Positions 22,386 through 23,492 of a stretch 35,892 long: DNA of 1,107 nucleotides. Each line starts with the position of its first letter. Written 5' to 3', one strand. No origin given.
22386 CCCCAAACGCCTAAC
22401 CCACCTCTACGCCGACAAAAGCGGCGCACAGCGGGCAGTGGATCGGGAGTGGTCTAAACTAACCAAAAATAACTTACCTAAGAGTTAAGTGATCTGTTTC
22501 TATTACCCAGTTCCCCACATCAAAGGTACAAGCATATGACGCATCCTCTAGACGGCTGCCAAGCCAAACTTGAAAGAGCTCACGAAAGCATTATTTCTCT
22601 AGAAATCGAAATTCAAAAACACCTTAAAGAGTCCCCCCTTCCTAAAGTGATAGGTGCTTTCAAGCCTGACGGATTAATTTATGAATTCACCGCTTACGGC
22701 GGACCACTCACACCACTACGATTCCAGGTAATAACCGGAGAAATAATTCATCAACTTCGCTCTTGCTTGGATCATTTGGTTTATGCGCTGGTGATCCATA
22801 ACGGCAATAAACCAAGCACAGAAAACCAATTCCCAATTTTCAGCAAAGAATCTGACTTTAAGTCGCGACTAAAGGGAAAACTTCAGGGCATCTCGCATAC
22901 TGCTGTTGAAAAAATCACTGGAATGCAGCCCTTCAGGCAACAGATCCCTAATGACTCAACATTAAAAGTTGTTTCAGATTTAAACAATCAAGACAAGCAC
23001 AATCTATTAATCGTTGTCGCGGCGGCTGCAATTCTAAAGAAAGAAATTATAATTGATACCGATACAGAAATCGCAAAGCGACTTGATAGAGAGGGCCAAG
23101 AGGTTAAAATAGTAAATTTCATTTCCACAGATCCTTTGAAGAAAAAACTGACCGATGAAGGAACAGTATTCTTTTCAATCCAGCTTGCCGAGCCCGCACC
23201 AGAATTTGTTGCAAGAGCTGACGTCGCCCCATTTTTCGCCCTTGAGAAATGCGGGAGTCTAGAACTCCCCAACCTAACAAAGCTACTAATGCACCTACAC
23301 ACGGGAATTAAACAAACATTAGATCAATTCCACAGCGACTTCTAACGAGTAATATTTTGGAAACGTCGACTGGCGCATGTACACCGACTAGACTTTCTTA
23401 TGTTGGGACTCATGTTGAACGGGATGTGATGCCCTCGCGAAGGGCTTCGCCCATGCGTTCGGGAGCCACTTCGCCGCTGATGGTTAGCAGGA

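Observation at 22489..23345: Low-GC single-gene moron between tail gene D and the immunity region: candidate anti-phage effector with an R-x4-H motif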

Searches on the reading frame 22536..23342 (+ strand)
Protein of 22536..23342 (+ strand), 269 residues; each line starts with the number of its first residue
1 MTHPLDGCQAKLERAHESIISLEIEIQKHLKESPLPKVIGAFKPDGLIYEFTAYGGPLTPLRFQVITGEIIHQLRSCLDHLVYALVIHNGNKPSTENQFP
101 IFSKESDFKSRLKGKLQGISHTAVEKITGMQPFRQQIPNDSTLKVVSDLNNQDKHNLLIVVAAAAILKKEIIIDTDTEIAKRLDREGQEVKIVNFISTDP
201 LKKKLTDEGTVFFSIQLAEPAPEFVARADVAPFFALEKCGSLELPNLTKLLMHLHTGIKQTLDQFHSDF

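Call 4: search_protein_families(library=pfam, proteins=[window:22536-23342:+], max_evalue=10)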
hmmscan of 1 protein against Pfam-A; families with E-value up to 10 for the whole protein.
window:22536-23342:+ (269 aa): 0 families

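Call 5: search_protein_families(library=padloc, proteins=[window:22536-23342:+], max_evalue=10)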
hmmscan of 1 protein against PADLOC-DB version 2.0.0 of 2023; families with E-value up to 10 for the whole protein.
window:22536-23342:+ (269 aa): 0 families

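Call 6: search_protein_families(library=phrogs, proteins=[window:22536-23342:+], max_evalue=10)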
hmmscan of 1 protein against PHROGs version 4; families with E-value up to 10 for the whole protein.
window:22536-23342:+ (269 aa): 1 family
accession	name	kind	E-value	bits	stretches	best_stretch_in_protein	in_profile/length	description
phrog_4729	-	unknown function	0.028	15.4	1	144-197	20-68/131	-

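Call 7: search_protein_families(library=ncbifam, proteins=[window:22536-23342:+], max_evalue=10)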
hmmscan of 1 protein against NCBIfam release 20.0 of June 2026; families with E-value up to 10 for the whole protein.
window:22536-23342:+ (269 aa): 1 family
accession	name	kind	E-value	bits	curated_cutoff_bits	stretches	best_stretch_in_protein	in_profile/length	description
NF011732.0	PRK15185.1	equivalog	0.11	11.7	354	1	188-218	226-256/309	transcriptional regulator HilD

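Call 8: find_homologous_proteins(query=window:22536-23342:+, max_evalue=0.001)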
Query window:22536-23342:+ (269 aa): 17 proteins with E <= 0.001 among 1088 candidates.
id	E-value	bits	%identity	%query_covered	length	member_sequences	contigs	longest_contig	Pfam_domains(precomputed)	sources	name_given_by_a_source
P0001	2.5e-174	596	100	100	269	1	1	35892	-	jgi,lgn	jgi:hypothetical protein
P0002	2.9e-140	484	81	100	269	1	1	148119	-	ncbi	ncbi:hypothetical protein [Pseudomonas corrugata]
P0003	1.4e-136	472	78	100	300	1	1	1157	-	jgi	jgi:hypothetical protein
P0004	5.8e-136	470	78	100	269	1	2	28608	-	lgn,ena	-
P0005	3.7e-64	235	45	100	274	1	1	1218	-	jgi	jgi:hypothetical protein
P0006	1.2e-62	230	45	99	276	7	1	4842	-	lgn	-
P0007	7.9e-59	217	45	100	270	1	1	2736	-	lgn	-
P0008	8.3e-57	210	45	100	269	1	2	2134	-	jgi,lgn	-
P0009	3.0e-55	205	42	100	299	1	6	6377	-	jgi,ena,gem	-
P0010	3.8e-51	192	42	100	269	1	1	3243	-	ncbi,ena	-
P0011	3.5e-43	166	38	100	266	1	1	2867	-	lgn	-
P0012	7.0e-23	99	39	61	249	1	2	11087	-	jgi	jgi:hypothetical protein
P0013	1.8e-16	78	37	60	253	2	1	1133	-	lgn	-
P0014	3.3e-16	77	34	61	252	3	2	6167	-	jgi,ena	-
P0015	1.4e-9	56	31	61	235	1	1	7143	-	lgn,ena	-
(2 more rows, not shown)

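Call 9: search_solved_structures(query=window:22536-23342:+, max_evalue=10)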
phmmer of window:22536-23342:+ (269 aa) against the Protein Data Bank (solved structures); distinct sequences matched with E-value up to 10: 1.
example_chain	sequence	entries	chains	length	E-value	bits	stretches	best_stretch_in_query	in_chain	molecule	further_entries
7bqd_A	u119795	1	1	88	0.4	13.2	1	142-217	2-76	NF8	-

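Call 18: find_encoding_contigs(protein=P0002, flank=8000, max_places=3)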
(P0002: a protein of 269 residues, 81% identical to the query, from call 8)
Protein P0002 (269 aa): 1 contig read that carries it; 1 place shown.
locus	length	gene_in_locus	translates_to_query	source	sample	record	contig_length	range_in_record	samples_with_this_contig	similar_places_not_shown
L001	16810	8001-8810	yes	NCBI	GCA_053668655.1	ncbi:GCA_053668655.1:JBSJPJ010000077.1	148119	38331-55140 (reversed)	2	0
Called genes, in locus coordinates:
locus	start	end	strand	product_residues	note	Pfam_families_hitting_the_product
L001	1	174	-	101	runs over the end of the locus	PF07867:DUF1654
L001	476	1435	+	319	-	-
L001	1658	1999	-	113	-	-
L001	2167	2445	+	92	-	-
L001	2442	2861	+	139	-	-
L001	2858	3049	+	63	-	-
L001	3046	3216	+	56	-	-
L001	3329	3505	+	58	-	-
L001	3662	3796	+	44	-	-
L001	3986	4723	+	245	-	-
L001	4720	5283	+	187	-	PF05565:Sipho_Gp157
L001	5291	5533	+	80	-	PF20661:SutA-RBD (faint)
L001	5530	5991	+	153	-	-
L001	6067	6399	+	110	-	-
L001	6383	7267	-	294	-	PF11185:DUF2971 (weak)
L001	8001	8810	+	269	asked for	-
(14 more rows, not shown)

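Call 19: find_encoding_contigs(protein=P0004, flank=8000, max_places=3)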
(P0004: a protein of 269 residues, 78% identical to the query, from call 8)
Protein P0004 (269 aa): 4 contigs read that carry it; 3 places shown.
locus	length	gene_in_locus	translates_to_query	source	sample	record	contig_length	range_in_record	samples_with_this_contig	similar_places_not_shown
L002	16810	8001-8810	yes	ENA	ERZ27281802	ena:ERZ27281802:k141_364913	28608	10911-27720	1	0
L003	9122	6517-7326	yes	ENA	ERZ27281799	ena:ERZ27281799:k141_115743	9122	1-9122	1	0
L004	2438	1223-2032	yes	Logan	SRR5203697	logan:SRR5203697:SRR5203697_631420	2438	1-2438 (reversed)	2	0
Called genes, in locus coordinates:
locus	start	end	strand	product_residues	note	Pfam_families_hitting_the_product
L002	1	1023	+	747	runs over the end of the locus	PF00270:DEAD, PF04851:ResIII (faint), PF00271:Helicase_C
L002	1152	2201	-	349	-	-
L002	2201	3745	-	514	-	-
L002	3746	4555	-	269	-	-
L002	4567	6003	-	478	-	-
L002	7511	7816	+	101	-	-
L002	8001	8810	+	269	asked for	-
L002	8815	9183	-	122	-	-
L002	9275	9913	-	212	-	-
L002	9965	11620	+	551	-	PF00145:DNA_methylase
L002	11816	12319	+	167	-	PF14359:DUF4406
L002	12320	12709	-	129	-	-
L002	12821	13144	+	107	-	-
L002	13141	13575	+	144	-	-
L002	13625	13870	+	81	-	-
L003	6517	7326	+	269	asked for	-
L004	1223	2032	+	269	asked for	-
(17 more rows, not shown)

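Call 20: find_encoding_contigs(protein=P0012, flank=8000, max_places=3)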
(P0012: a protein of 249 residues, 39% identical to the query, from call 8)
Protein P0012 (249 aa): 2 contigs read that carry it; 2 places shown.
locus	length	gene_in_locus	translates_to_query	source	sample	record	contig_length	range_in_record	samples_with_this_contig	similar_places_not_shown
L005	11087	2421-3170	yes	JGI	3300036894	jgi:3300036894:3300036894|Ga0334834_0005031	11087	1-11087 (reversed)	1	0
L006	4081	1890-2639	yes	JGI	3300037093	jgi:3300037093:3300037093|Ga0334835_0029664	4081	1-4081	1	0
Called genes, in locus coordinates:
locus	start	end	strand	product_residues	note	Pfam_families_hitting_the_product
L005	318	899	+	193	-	-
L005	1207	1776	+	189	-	-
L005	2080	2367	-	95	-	PF00313:CSD (weak)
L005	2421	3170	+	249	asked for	-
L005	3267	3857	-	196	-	-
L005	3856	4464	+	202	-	PF00589:Phage_integrase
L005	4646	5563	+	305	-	PF07676:PD40 (faint)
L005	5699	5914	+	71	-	-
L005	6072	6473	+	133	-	-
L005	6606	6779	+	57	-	-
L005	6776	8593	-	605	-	PF00664:ABC_membrane, PF06414:Zeta_toxin (faint), PF00005:ABC_tran, PF02463:SMC_N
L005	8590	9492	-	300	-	PF01075:Glyco_transf_9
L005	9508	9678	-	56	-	PF03966:Trm112p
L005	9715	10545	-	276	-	-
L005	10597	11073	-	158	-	-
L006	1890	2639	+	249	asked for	-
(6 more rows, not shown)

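Call 23: search_dna_similar(query=window:22536-23342:+, collection=phages, mode=protein, max_evalue=0.01)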
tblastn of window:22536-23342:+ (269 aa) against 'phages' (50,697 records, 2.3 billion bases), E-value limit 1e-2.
Records with a match: 3; places in all: 3; records where one place covers at least 80% of the query: 0.
Best place of each record, by identity: <60% 3.
By first word of the organism name: Gordonia 2; Mycobacterium 1.
By host as written in the record: Gordonia terrae 3612 2; Mycobacterium abscessus GD13 1.
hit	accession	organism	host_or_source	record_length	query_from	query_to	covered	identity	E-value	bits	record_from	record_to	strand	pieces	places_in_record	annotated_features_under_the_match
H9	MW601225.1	Gordonia phage ZiggyZoo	Gordonia terrae 3612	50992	2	155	57%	30.5%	1e-13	76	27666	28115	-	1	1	32: hypothetical protein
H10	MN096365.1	Gordonia phage Samba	Gordonia terrae 3612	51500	2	155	57%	29.9%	2e-12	72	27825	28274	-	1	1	32: hypothetical protein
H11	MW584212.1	Mycobacterium phage prophiGD13-2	Mycobacterium abscessus GD13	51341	60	155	36%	26.5%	3e-3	45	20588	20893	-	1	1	34: hypothetical protein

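Call 24: search_dna_similar(query=window:22536-23342:+, collection=plasmids, mode=protein, max_evalue=0.01)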
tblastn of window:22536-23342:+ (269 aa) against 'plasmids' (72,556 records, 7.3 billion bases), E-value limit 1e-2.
Records with a match: 8; places in all: 9; records where one place covers at least 80% of the query: 0.
Best place of each record, by identity: <60% 8.
By first word of the organism name: Streptomyces 4; Citricoccus 1; Paenarthrobacter 1; Mycolicibacterium 1; Arthrobacter 1.
By predicted mobility (MOB-suite, as given by PLSDB): non-mobilizable 5; mobilizable 2; conjugative 1.
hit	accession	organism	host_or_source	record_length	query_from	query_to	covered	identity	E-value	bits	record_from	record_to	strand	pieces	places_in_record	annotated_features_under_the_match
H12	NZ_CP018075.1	Streptomyces venezuelae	cultured microorganism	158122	9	156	55%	28.9%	1e-6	57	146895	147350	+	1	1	hypothetical protein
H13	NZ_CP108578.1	Streptomyces goshikiensis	-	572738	63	156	35%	35.7%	5e-8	61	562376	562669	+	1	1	hypothetical protein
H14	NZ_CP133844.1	Citricoccus sp. I39-566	cell culture,Oceanic seawater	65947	45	156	42%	27.6%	1e-5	54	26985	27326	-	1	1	hypothetical protein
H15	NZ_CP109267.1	Streptomyces sp. NBC_01643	-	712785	47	156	41%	25.4%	3e-4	50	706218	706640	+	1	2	hypothetical protein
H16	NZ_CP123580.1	Paenarthrobacter sp. OM7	mixed culture,soil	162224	63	155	35%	29.9%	1e-6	57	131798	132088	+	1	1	hypothetical protein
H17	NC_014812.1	Mycolicibacterium gilvum Spyr1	creosote contaminated soil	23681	65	155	34%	30.1%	4e-3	46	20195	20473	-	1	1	hypothetical protein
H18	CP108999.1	Streptomyces sp. NBC_00708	-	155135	66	156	34%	28.4%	8e-3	45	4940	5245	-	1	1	hypothetical protein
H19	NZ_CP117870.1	Arthrobacter agilis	cell culture,Middle part of the water ...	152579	61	156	36%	26.0%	1e-4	51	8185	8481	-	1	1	hypothetical protein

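Call 25: get_annotated_region(hit=H9, flank=5000)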
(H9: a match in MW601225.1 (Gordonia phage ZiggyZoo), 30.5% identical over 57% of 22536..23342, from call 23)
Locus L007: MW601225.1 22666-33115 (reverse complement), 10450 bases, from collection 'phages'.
description: Gordonia phage ZiggyZoo, complete genome.
organism: Gordonia phage ZiggyZoo (NCBI taxid 2816466)
taxonomy: Viruses; Duplodnaviria; Heunggongvirae; Uroviricota; Caudoviricetes; Jujuvirus
host: Gordonia terrae 3612; source: -; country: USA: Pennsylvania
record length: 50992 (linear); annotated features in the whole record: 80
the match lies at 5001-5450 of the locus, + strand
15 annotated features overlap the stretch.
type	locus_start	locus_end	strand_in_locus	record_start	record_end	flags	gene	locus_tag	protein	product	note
CDS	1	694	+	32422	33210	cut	41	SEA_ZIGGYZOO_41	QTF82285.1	hypothetical protein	-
CDS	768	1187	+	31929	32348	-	40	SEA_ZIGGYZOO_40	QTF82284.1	helix-turn-helix DNA binding domain protein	-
CDS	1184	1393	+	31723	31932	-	39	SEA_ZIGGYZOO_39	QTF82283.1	helix-turn-helix DNA binding protein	-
CDS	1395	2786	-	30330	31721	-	38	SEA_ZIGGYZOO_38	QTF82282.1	serine integrase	-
CDS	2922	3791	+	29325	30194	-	37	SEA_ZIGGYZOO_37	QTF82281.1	hypothetical protein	-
CDS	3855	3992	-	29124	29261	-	36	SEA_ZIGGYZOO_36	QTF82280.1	hypothetical protein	-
CDS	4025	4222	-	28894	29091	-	35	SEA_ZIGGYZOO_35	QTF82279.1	membrane protein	-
CDS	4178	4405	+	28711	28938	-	34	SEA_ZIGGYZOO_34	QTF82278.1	hypothetical protein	-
CDS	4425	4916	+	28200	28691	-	33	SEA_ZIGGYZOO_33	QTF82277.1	hypothetical protein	-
CDS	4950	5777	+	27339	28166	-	32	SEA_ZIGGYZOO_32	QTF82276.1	hypothetical protein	-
CDS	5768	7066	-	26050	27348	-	31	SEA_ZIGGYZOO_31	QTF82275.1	glucosaminyl deacetylase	-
CDS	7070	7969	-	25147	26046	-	30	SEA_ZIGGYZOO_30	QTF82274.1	hypothetical protein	-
CDS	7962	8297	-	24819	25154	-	29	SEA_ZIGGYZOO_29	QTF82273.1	hypothetical protein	-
CDS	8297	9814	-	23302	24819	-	28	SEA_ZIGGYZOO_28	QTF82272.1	minor tail protein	-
CDS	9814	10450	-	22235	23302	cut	27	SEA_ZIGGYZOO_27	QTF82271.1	hypothetical protein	-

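Call 26: get_annotated_region(hit=H11, flank=5000)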
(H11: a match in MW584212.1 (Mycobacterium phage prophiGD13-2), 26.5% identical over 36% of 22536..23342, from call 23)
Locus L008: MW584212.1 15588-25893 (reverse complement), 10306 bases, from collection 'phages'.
description: Mycobacterium phage prophiGD13-2, complete genome.
organism: Mycobacterium phage prophiGD13-2 (NCBI taxid 2813241)
taxonomy: Viruses; Duplodnaviria; Heunggongvirae; Uroviricota; Caudoviricetes
host: Mycobacterium abscessus GD13; source: -; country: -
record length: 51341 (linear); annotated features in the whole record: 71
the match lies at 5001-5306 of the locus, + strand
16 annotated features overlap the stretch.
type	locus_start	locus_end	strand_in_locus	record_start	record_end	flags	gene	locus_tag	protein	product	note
CDS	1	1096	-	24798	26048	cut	41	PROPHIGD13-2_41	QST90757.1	capsid maturation protease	-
CDS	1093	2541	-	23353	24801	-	40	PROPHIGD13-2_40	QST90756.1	portal protein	-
CDS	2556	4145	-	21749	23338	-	39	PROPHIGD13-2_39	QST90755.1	terminase large subunit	-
CDS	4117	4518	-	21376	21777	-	38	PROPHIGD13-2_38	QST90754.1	terminase small subunit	-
CDS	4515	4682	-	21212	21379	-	37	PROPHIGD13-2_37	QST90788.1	hypothetical protein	-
CDS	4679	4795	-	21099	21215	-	36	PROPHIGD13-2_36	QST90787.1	hypothetical protein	-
CDS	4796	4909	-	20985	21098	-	35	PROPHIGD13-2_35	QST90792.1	hypothetical protein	-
CDS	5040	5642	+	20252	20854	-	34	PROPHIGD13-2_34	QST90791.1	hypothetical protein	-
CDS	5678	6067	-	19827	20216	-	33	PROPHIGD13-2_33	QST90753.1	HNH endonuclease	-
CDS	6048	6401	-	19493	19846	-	32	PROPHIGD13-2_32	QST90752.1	hypothetical protein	-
CDS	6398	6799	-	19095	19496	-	31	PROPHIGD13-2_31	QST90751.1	hypothetical protein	-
CDS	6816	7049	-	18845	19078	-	30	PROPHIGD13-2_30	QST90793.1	hypothetical protein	-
CDS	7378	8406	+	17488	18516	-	29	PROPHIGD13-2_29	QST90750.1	HNH endonuclease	-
CDS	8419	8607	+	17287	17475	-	28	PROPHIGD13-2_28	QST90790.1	hypothetical protein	-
CDS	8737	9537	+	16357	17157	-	27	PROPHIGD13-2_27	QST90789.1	hypothetical protein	-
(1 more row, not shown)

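Call 27: predict_structure(alignment_id=A1)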
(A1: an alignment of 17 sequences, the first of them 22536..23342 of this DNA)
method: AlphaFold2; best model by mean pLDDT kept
length: 269 residues; sequences in the alignment: 17
mean_pLDDT: 89.8   pTM: 0.85
mean pLDDT of the five models: 89.8, 88.5, 88.4, 76.0, 74.0
residues with pLDDT >= 90: 172; 70-90: 87; 50-70: 9; < 50: 1
segments of 3 or more residues with pLDDT < 50: none
pLDDT, mean of each block of 10 residues (from residue 1): 85 97 96 90 93 86 91 94 95 93 93 91 95 91 92 64 86 90 88 80 86 92 91 88 91 97 90
secondary structure, 60 per line:
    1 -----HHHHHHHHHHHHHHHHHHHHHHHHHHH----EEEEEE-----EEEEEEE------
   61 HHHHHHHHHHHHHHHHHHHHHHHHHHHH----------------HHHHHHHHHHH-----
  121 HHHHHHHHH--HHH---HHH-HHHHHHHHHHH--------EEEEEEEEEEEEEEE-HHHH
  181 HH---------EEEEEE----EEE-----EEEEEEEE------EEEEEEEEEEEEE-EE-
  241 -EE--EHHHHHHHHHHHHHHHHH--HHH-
elements in order: H6-32 E37-42 E48-54 H61-88 H105-115 H121-129 H142-152 E161-175 H177-182 E192-197 E202-204 E210-217 E224-236 H247-263

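Call 29: search_protein_representatives(alignment_id=A1)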
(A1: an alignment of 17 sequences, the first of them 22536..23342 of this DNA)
Query: 17 sequences, 269 profile positions. Proteins with E-value up to 0.001 (for the whole library): 18775; up to 1e-10: 14012; up to 1e-30: 1608. The best 150 are listed.
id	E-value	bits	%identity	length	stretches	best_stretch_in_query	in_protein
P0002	1.6e-109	381.8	-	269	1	1-268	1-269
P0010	7.4e-101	353.4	-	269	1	1-269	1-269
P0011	2.0e-94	332.4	-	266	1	1-268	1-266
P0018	7.6e-94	330.4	-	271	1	1-268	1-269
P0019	1.1e-82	293.8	-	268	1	1-268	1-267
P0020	8.6e-82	290.9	-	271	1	1-268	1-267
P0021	1.9e-78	280.0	-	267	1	1-268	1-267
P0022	6.0e-76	271.8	-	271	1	2-268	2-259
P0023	8.2e-76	271.3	-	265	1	5-268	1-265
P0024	1.9e-74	266.8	-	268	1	1-268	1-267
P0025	1.2e-72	261.0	-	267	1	1-267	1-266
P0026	2.6e-72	259.9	-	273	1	4-268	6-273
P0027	1.1e-71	257.7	-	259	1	12-268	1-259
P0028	2.4e-71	256.7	-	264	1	1-268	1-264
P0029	3.3e-71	256.2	-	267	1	1-268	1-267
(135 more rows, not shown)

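Call 30: fold_search(model_id=the predicted structure, library=pdb)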
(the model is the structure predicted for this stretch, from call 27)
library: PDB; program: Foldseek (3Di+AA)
matches with E <= 10: 368; with E <= 0.001: 0
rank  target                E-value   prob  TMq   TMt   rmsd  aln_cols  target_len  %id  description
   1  5bun_A                1.7e-02  0.11  0.14  0.10  29.8       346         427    8  Crystal structure of an antigenic outer membrane protein ST50 from Salmonella Typhi (released 2015-12-23)
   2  7ng9_A                3.2e-02  0.11  0.15  0.11  28.8       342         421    9  Trimeric efflux pump Klebsiella TolC (released 2021-06-30)
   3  5bun_C                6.2e-02  0.05  0.11  0.08  29.2       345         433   10  Crystal structure of an antigenic outer membrane protein ST50 from Salmonella Typhi (released 2015-12-23)
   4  9d9d_A                1.4e-01  0.08  0.11  0.14  19.4       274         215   12  Candida albicans Hsp90 nucleotide binding domain in complex with BRI2216 (released 2025-09-10)
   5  9a2x_MODEL_1_A        1.4e-01  0.04  0.12  0.08  27.2       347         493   10  Model of E. coli TolC by in-cell photo-crosslinking MS and deep learning (released 2023-02-24)
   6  3pik                  1.5e-01  0.06  0.15  0.10  32.7       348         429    8  Outer membrane protein CusC (released 2011-02-02)
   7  6zre_B                1.5e-01  0.04  0.11  0.08  24.9       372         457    7  Deciphering the role of the channel constrictions in the opening mechanism of MexAB-OprM efflux pump from Pseudomonas  (released 2021-07-28)
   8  1a4h                  1.9e-01  0.07  0.11  0.14  20.6       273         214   12  STRUCTURE OF THE N-TERMINAL DOMAIN OF THE YEAST HSP90 CHAPERONE IN COMPLEX WITH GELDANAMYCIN (released 1998-08-05)
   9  2yge                  1.9e-01  0.06  0.11  0.13  20.4       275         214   13  E88G-N92L Mutant of N-Term HSP90 complexed with Geldanamycin (released 2011-11-16)
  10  3peh_A                2.0e-01  0.04  0.12  0.12  19.3       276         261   10  Crystal Structure of the N-terminal domain of an HSP90 from Plasmodium Falciparum, PFL1070c in the presence of a thien (released 2010-11-17)
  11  3peh_B                2.3e-01  0.04  0.12  0.13  18.6       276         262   10  Crystal Structure of the N-terminal domain of an HSP90 from Plasmodium Falciparum, PFL1070c in the presence of a thien (released 2010-11-17)
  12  2bre_A                2.7e-01  0.05  0.10  0.13  20.1       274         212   11  STRUCTURE OF A HSP90 INHIBITOR BOUND TO THE N-TERMINUS OF YEAST HSP90. (released 2005-09-29)
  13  7ng8_A                3.0e-01  0.04  0.14  0.10  28.6       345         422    9  Trimeric efflux pump Klebsiella TolC in complex with KlebC (released 2021-06-30)
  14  5uci_C                3.2e-01  0.06  0.12  0.14  20.4       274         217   10  Hsp90b N-terminal domain with inhibitors (released 2018-01-03)
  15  3c11                  3.2e-01  0.04  0.10  0.12  20.2       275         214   13  Yeast Hsp82 N-terminal domain-Geldanamycin complex: effects of mutants 98-99 KS-AA (released 2008-07-29)
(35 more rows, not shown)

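Call 33: search_protein_families(library=pfam, alignment_id=A2, max_evalue=0.01)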
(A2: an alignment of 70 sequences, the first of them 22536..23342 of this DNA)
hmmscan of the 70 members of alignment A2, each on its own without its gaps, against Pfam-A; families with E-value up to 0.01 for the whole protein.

A. member 1, window:22536-23342:+ (269 aa): 0 families

B. families by the number of members that match (of 70 scanned): 4 families
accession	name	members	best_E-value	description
PF13649.12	Methyltransf_25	1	2e-07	Methyltransferase domain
PF08241.18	Methyltransf_11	1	3.3e-05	Methyltransferase domain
PF18780.6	HNH_repeat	1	0.0018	Homing endonuclease associated repeat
PF08242.18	Methyltransf_12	1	0.0028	Methyltransferase domain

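Call 34: search_solved_structures(query=A2, max_evalue=10, show_alignments=2)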
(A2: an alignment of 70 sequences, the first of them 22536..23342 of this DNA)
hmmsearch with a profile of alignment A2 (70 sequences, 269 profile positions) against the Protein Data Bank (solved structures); distinct sequences matched with E-value up to 10: 3.
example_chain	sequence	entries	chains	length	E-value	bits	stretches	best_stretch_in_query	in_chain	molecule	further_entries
6kbm_B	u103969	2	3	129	0.33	13.6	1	108-149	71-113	Autophagy-related protein 13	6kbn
4e61_A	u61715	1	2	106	0.87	12.2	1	8-51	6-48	Protein BIM1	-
4p47_A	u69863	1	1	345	2.1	10.9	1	169-266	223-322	TRAP dicarboxylate transporter, DctP subunit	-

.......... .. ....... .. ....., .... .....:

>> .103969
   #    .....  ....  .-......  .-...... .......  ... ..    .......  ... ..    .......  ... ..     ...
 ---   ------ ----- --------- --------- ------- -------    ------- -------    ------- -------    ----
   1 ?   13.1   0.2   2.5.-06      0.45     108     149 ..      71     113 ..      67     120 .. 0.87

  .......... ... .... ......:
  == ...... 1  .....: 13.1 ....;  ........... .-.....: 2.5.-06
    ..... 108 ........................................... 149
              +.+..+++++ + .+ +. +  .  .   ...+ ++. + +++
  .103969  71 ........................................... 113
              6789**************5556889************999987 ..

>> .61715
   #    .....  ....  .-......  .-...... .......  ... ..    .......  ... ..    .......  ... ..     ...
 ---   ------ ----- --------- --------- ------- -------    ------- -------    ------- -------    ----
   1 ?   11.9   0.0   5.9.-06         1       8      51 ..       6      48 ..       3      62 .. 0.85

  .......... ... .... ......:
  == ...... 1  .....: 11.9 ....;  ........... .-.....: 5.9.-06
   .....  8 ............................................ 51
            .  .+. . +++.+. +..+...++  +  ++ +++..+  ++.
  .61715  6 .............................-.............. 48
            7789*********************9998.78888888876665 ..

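Call 35: search_protein_families(library=padloc, alignment_id=A2, max_evalue=0.01)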
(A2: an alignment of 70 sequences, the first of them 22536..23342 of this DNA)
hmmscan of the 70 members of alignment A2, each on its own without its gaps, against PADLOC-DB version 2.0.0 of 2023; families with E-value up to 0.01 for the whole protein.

A. member 1, window:22536-23342:+ (269 aa): 0 families

B. families by the number of members that match (of 70 scanned): 2 families
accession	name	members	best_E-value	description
PDLC04134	mad2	1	9.6e-06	mads_2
PDLC04154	HEC-06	1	0.0062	-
